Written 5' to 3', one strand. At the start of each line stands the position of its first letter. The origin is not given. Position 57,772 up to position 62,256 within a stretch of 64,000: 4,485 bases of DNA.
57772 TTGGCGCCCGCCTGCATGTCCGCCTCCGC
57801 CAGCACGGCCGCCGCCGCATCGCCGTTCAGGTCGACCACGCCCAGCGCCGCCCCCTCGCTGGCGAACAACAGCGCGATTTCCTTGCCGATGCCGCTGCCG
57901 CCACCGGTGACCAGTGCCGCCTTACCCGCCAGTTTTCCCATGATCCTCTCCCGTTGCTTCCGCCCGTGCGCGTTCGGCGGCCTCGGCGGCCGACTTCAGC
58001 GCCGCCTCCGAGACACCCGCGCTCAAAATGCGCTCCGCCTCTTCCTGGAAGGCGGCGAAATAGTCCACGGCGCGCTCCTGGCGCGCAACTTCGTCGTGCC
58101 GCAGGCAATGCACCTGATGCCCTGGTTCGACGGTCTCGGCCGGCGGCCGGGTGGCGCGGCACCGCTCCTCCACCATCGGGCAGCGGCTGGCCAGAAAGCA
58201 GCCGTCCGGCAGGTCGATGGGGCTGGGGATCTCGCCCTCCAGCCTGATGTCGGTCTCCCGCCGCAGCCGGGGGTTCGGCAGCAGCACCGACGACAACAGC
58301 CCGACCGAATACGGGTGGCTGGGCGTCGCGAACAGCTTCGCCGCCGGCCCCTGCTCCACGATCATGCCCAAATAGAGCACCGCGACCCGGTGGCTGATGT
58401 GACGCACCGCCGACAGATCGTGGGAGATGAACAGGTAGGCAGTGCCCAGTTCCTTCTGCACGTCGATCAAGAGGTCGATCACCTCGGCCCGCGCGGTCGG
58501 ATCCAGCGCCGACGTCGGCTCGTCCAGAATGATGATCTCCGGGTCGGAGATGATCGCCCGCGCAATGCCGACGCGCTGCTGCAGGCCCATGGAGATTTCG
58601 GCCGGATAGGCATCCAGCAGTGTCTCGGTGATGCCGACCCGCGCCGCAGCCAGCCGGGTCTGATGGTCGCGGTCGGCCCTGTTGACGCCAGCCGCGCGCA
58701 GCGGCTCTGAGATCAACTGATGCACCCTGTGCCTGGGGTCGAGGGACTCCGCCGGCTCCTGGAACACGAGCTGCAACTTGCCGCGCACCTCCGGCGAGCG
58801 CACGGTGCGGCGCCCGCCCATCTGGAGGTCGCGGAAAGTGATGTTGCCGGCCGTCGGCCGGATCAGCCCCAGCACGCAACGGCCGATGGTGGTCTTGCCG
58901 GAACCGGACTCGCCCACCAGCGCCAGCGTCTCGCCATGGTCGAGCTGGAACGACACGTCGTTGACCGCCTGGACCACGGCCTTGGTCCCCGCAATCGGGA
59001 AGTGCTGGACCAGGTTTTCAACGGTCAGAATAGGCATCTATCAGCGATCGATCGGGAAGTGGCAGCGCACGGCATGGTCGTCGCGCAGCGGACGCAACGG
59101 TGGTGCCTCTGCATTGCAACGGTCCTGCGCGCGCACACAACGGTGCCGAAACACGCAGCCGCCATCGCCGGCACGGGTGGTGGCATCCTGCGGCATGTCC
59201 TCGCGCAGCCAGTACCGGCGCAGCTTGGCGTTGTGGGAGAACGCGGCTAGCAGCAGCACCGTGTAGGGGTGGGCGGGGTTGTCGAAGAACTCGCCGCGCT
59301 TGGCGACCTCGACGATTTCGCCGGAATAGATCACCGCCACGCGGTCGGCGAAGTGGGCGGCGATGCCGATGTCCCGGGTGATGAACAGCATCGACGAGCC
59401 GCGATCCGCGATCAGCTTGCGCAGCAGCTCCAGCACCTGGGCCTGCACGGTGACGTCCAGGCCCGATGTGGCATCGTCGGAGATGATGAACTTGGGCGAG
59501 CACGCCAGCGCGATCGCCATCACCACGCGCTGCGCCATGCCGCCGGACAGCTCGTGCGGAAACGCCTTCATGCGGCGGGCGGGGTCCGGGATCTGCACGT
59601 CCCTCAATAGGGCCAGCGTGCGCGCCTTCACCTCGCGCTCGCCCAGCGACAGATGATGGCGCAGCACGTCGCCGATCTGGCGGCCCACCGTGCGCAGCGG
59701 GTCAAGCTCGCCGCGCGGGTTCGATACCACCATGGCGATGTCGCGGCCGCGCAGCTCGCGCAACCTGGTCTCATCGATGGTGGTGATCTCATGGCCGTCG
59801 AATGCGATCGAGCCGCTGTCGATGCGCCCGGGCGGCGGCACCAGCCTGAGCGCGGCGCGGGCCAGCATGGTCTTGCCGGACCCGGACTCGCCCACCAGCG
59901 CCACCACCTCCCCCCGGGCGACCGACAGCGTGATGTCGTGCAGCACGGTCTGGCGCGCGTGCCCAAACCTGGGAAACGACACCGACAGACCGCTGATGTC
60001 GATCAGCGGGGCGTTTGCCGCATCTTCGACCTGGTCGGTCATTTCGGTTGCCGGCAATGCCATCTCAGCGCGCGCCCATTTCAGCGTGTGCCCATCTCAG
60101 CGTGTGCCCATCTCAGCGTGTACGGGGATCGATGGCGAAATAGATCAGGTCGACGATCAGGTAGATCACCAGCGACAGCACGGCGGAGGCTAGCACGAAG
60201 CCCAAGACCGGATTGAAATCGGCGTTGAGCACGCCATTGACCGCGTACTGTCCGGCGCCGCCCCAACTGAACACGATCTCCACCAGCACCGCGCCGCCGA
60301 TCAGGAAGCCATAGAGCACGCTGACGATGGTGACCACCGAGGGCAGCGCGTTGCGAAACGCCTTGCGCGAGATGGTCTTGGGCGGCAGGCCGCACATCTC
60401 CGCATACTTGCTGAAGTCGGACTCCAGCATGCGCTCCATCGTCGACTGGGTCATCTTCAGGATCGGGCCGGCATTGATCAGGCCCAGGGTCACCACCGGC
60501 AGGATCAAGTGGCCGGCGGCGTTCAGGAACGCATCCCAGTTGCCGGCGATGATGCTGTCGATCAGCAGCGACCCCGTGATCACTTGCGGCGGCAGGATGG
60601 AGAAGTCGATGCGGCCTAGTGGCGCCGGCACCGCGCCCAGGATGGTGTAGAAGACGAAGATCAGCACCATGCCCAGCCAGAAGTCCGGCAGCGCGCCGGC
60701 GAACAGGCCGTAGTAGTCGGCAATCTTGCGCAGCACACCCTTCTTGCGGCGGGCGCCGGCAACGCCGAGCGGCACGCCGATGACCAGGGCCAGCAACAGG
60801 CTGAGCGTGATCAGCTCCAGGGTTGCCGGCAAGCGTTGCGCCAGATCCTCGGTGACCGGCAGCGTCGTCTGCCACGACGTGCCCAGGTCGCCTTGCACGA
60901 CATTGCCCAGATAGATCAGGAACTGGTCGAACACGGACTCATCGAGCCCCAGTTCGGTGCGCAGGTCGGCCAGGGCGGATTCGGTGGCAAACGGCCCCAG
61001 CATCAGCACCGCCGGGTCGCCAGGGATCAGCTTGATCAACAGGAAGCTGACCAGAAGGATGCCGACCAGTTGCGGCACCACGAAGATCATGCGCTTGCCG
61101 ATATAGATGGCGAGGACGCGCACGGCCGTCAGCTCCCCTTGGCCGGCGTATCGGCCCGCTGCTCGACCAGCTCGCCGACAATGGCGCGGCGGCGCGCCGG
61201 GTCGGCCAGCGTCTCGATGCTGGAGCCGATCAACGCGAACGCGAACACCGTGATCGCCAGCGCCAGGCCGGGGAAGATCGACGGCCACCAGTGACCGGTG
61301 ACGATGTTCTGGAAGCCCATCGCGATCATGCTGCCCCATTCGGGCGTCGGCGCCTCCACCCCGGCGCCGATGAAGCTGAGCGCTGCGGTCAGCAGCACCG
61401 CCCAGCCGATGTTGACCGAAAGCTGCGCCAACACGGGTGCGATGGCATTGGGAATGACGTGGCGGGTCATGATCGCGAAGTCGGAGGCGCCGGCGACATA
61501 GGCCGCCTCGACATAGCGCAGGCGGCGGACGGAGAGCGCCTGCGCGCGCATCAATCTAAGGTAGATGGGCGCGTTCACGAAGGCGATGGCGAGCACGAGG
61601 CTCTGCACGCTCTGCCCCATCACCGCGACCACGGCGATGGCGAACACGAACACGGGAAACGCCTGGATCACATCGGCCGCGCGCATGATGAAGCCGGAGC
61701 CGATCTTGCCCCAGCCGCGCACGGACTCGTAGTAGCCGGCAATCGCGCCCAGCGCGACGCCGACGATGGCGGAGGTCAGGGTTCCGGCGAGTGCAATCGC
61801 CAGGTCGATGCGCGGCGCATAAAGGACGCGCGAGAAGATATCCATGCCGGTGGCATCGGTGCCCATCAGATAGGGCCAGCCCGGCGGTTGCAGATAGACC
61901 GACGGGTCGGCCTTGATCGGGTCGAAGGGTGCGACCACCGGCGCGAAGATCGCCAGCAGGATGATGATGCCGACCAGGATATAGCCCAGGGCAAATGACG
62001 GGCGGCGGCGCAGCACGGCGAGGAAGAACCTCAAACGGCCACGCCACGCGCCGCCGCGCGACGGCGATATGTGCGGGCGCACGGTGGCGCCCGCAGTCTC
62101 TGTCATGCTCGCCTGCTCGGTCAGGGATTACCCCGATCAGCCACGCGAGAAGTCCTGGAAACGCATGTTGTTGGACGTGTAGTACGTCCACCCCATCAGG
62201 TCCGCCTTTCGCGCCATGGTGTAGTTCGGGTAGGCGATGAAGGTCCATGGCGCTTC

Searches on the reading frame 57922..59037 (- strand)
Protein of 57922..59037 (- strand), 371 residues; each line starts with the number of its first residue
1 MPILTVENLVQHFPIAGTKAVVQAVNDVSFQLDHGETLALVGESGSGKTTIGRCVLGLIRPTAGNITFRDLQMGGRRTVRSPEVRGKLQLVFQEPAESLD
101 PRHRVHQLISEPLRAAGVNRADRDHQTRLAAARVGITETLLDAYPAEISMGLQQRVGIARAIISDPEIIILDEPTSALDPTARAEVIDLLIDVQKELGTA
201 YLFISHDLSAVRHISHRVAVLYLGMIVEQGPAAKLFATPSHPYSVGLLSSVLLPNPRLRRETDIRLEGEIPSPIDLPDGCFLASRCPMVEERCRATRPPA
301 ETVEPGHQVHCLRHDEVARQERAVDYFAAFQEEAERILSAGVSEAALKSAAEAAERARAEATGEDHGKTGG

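Call 69: search_protein_families(library=pfam, proteins=[window:57922-59037:-], max_evalue=0.00001)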
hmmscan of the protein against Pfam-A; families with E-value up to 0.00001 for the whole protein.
window:57922-59037:- (371 aa): 3 families
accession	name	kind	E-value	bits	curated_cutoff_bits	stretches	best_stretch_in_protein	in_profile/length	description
PF00005.33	ABC_tran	-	6.3e-30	105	25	1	25-176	1-137/137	ABC transporter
PF08352.17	oligo_HPY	-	1.9e-14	54.2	27.1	1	227-293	1-65/65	Oligopeptide/dipeptide transporter, C-terminal region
PF13304.12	AAA_21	-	7e-08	33.3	27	0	144-209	234-301/304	AAA domain, putative AbiEii toxin, Type IV TA system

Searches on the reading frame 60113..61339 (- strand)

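Call 69: search_protein_families(library=pfam, proteins=[window:60113-61339:-], max_evalue=0.00001)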
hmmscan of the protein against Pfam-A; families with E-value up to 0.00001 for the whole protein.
window:60113-61339:- (408 aa): 2 families
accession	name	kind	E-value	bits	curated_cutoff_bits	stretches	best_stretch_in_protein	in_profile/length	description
PF00528.27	BPD_transp_1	-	3.3e-31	108.9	26.4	1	188-408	1-183/184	Binding-protein-dependent transport system inner membrane component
PF19300.4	BPD_transp_1_N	-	4e-11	43.5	23.8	1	80-176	5-113/114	Binding-prot-dependent transport system membrane comp, N-term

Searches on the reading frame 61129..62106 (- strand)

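Call 69: search_protein_families(library=pfam, proteins=[window:61129-62106:-], max_evalue=0.00001)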
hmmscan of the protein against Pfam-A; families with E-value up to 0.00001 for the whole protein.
window:61129-62106:- (325 aa): 2 families
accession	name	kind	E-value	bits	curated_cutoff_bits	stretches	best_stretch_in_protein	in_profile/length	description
PF00528.27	BPD_transp_1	-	2.5e-30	106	26.4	1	116-306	1-183/184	Binding-protein-dependent transport system inner membrane component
PF12911.12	OppC_N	-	1.9e-07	31.3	23.9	1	29-75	7-53/53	N-terminal TM domain of oligopeptide transport permease C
